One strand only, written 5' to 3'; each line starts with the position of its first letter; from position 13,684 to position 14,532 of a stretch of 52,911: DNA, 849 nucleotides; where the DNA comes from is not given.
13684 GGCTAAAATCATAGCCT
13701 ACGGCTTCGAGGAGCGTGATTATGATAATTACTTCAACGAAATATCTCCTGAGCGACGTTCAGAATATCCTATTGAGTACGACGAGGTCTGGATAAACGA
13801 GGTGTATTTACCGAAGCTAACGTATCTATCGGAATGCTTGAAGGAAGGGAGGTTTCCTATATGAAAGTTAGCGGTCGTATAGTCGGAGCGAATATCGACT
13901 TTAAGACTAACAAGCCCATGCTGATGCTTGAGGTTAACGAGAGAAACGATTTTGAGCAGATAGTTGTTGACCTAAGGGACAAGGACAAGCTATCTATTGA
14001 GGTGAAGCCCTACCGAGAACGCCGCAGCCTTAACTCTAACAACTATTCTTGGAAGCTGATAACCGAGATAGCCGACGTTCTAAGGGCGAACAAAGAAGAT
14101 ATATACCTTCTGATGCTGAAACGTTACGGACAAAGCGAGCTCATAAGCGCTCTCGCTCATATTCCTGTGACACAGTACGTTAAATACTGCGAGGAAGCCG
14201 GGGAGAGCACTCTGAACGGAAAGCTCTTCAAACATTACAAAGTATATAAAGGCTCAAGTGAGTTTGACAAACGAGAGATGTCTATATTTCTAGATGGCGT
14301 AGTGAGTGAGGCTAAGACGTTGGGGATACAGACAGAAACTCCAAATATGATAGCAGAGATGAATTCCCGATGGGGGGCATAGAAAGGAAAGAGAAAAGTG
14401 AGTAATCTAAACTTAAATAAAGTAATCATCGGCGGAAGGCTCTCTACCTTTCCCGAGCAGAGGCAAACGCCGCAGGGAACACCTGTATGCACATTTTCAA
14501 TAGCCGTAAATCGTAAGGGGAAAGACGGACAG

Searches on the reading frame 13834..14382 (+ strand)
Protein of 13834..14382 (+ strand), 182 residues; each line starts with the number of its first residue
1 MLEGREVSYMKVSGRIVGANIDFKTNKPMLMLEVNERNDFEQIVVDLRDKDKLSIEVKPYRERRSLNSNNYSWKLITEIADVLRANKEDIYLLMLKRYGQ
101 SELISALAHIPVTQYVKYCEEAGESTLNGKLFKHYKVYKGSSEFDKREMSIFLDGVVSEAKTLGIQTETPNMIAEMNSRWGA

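Call 32: search_protein_families(library=phrogs, proteins=[window:13834-14382:+], max_evalue=0.01)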
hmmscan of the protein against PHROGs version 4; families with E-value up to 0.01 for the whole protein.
window:13834-14382:+ (182 aa): 1 family
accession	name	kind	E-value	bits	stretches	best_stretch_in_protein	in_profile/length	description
phrog_72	-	DNA, RNA and nucleotide metabolism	5.3e-18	66.6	1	44-181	32-156/161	NinB/ Orf homologous recombination mediator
